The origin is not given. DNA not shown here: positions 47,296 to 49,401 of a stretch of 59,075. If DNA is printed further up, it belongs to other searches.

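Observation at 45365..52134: Candidate uncharacterised envelope-targeting module: patatin phospholipase, lipoprotein, 601-aa helical protein, 495-aa coiled-coil membrane protein and Amidase_3 with a novel N-domain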

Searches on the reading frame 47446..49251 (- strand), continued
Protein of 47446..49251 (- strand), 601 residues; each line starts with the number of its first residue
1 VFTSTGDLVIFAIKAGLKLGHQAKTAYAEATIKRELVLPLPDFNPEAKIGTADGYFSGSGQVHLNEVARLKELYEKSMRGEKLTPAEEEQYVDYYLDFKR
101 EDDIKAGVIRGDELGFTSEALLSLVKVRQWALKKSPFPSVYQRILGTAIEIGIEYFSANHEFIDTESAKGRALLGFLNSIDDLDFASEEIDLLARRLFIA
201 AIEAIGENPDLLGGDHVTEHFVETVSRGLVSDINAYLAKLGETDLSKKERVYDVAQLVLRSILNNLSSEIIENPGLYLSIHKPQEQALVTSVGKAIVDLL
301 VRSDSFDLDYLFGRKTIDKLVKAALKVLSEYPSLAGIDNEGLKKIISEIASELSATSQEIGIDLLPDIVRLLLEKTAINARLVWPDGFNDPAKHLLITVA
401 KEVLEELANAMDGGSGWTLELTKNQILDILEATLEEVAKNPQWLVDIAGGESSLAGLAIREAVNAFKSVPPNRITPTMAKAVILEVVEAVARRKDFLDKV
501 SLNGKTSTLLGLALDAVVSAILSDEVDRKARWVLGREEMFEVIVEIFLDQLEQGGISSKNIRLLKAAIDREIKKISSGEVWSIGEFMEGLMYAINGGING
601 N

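Call 81: fold_search(model_id=the predicted structure, library=viral)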
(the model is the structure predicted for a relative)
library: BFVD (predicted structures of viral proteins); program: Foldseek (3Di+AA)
matches with E <= 10: 105; with E <= 0.001: 0
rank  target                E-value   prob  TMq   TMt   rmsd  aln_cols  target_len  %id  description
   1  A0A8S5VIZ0            7.8e-02  0.28  0.12  0.09  53.0       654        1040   12  (no name in the UniProt tables at hand)
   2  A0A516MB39            2.5e-01  0.20  0.14  0.09  28.4       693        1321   14  (no name in the UniProt tables at hand)
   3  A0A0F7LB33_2          2.6e-01  0.06  0.07  0.06  40.9       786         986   12  Uncharacterized protein [uncultured marine virus]
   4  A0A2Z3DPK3            2.7e-01  0.15  0.11  0.07  33.4       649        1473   11  Uncharacterized protein [Escherichia phage EP335]
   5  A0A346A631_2          2.9e-01  0.51  0.18  0.09  20.4       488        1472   14  (no name in the UniProt tables at hand)
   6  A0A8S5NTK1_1          4.0e-01  0.44  0.24  0.19  31.9       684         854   14  Tail tape measure (Fragment) [Siphoviridae sp. ct57T16]
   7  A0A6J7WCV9            4.0e-01  0.09  0.10  0.08  30.7       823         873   13  TtsA-like Glycoside hydrolase family 108 domain-containing protein [uncultured Caudovirales phage]
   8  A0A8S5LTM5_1          4.7e-01  0.21  0.18  0.11  27.7       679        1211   10  Tail tape measure [Siphoviridae sp. ctKm44]
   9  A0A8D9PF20            5.5e-01  0.13  0.12  0.13  39.6       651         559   14  Uncharacterized protein [Bacteriophage sp.]
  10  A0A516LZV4            6.1e-01  0.07  0.10  0.09  47.4       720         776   12  (no name in the UniProt tables at hand)
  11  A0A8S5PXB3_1          7.5e-01  0.13  0.15  0.12  42.1       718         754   12  Minor tail protein [Myoviridae sp. ct4tH12]
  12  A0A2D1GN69            8.1e-01  0.12  0.14  0.12  48.4       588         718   13  (no name in the UniProt tables at hand)
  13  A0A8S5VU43            9.1e-01  0.16  0.19  0.12  31.8       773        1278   12  Uncharacterized protein [Ackermannviridae sp.]
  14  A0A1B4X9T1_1          1.2e+00  0.09  0.13  0.09  44.8       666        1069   13  (no name in the UniProt tables at hand)
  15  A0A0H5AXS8            1.3e+00  0.05  0.08  0.09  46.9       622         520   12  Uncharacterized protein [Pseudomonas phage KPP21]
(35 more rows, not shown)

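Call 82: search_solved_structures(query=L023:1682-2644:+, max_evalue=0.01)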
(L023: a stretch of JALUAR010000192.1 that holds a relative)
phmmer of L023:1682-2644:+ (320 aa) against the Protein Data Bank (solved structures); distinct sequences matched with E-value up to 0.01: 11.
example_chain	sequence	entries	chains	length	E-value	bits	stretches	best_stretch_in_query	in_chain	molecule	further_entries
6tci_A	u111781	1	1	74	6.3e-11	45.6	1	6-65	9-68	Spore cortex-lytic enzyme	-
7rum_A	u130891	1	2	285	5.3e-10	42.5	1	2-68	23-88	Endolysin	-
4fet_B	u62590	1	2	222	5.8e-10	42.4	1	6-65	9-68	Spore cortex-lytic enzyme prepeptide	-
5tv7_A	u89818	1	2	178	2.6e-09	40.2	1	4-65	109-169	Putative peptidoglycan-binding/hydrolysing protein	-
4lpq_A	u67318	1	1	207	9.6e-09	38.4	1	5-62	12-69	ErfK/YbiS/YcfS/YnhG family protein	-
5nm7_G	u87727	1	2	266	1.5e-07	34.5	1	4-65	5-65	Peptidoglycan-binding domain 1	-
9xps_S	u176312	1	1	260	6e-07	32.5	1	2-68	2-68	Endolysin gp144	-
3bkh_A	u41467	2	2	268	6.4e-07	32.4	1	2-68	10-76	lytic transglycosylase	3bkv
4xxt_A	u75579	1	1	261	8.4e-07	32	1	3-66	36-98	Fusion of predicted Zn-dependent amidase/peptidase (Cell wall hydrolase/DD-carboxypeptidas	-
1lbu_A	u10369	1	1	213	1e-06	31.7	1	7-67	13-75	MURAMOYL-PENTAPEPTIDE CARBOXYPEPTIDASE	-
9emm_E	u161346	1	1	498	0.00061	22.6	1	15-60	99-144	Putative OxPP cycle protein OpcA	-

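Call 83: search_protein_families(library=phrogs, proteins=[L023:1682-2644:+, L039:149-1078:+, L042:10635-11582:+, L011:6461-7798:+], max_evalue=0.001)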
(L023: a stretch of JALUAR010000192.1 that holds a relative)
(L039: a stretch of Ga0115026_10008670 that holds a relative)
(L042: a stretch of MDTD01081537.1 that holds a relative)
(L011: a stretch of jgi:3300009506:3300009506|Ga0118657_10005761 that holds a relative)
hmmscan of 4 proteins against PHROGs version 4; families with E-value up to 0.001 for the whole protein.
L023:1682-2644:+ (320 aa): 11 families
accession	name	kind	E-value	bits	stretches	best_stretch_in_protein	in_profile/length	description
phrog_30036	-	unknown function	1.8e-30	107.4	1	101-316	25-226/234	-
phrog_2649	-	lysis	1.7e-18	68.4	1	4-67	175-237/261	endolysin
phrog_1493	-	lysis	3.6e-17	63.6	1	9-71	246-311/394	endolysin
phrog_1224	-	head and packaging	7.1e-14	52.9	1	4-73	4-72/438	endolysin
phrog_17214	-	lysis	3.9e-08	34.3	1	4-66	245-313/322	endolysin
phrog_1512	-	lysis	1.7e-06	29.3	1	5-69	178-246/314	endolysin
phrog_16428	-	lysis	2.2e-06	27.7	1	15-62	465-515/520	endolysin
phrog_6707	-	lysis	5.5e-05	23.2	1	8-63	183-240/311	endolysin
phrog_7685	-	integration and excision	0.00018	22.1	1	30-71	14-55/240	integrase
phrog_23452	-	unknown function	0.00028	22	1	5-63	56-119/135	-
phrog_880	-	lysis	0.00081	19.9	0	13-65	376-431/435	endolysin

L039:149-1078:+ (309 aa): 9 families
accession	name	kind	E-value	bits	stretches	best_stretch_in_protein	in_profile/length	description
phrog_1493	-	lysis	9.1e-17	62.3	1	227-306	222-305/394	endolysin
phrog_2649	-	lysis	7.8e-15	56.4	1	234-306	161-235/261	endolysin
phrog_1224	-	head and packaging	6.9e-12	46.3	1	247-306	3-64/438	endolysin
phrog_1512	-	lysis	1.4e-07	32.8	1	244-306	173-242/314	endolysin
phrog_6707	-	lysis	4.4e-07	30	1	254-308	185-244/311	endolysin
phrog_16428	-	lysis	2.2e-06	27.6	1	267-306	479-518/520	endolysin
phrog_17214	-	lysis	3e-05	24.8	1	248-306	245-312/322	endolysin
phrog_17001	-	lysis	0.00032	21.4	0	256-296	6-46/265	endolysin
phrog_880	-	lysis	0.00032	21.2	1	248-308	367-433/435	endolysin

L042:10635-11582:+ (315 aa): 9 families
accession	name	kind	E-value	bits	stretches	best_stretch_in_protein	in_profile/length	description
phrog_2649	-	lysis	4.3e-20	73.6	1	18-93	171-245/261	endolysin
phrog_1493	-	lysis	3.6e-16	60.3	1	25-95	244-317/394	endolysin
phrog_1224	-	head and packaging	5.2e-13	50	1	24-87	6-68/438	endolysin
phrog_1512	-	lysis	2.8e-08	35.1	1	18-90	173-249/314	endolysin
phrog_17214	-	lysis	3.6e-07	31.2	1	21-86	244-315/322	endolysin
phrog_17001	-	lysis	3.1e-06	28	1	23-68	48-93/265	endolysin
phrog_880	-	lysis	1.3e-05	25.8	1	12-85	357-433/435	endolysin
phrog_16428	-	lysis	1.4e-05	25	1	31-81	463-516/520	endolysin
phrog_6707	-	lysis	5e-05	23.3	1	27-88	184-247/311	endolysin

L011:6461-7798:+ (445 aa): 1 family
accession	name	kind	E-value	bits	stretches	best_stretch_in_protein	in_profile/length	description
phrog_284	-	DNA, RNA and nucleotide metabolism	0.00084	19.3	0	11-71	128-188/398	exonuclease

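Call 86: list_cluster_members(proteins=[P0073, P0074, P0079, P0088, P0089, P0096, P0102, P0107, P0110, P0136])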
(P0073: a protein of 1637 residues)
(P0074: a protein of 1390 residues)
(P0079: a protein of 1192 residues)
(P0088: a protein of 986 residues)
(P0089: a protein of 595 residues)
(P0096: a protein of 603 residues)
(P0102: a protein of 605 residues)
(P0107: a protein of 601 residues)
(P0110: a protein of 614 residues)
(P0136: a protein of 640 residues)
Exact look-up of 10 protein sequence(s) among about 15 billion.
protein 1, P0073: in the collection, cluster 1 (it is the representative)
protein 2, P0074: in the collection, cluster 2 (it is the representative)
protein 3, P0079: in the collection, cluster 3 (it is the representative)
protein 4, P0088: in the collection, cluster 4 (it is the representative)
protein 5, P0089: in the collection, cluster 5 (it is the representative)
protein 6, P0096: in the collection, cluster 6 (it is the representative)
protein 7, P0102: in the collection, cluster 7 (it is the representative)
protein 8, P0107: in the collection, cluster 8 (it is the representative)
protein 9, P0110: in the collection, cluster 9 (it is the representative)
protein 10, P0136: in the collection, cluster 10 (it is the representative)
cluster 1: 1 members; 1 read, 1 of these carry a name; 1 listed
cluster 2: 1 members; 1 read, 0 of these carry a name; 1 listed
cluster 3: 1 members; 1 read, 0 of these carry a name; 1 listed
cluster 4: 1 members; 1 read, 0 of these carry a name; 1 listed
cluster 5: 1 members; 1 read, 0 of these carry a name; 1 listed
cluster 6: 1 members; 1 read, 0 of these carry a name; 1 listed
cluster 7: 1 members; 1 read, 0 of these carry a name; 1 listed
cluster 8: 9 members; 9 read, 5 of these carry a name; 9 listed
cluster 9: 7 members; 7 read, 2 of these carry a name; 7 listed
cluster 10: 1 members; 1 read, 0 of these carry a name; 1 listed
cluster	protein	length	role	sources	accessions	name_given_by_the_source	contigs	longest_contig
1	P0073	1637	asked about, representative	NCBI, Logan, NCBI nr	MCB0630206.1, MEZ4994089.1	MAG: hypothetical protein R2824_26925 [Saprospiraceae bacterium] | hypothetical protein [Lewinella sp.]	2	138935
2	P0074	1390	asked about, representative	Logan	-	-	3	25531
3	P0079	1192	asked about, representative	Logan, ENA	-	-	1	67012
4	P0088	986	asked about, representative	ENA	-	-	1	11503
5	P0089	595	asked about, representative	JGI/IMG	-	-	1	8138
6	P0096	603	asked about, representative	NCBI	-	-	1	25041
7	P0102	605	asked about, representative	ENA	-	-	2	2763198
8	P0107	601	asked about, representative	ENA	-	-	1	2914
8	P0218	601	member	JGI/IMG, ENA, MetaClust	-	\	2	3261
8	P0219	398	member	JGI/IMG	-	hypothetical protein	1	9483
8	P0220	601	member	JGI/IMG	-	hypothetical protein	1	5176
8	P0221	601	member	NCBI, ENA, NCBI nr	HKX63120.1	MAG TPA: hypothetical protein VJS65_14770 [Verrucomicrobiae bacterium] | hypothetical protein [Verrucomicrobiae bacterium]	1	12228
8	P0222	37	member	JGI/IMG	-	hypothetical protein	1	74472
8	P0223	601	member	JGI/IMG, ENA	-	-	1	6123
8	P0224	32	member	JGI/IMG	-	-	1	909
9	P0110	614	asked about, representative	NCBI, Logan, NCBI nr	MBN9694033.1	MAG: hypothetical protein J0M24_27645 [Verrucomicrobia bacterium] | hypothetical protein [Verrucomicrobiota bacterium]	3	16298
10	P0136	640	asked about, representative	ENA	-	-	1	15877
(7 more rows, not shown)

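Call 90: search_dna_similar(query=window:47446-49251:-, collection=phages, mode=protein, max_evalue=0.001, max_rows=10)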
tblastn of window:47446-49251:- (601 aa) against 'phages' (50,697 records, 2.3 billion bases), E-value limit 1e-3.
No match.

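Call 91: search_dna_similar(query=window:47446-49251:-, collection=plasmids, mode=protein, max_evalue=0.001, max_rows=10)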
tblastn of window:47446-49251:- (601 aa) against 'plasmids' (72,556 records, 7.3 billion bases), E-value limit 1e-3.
No match.
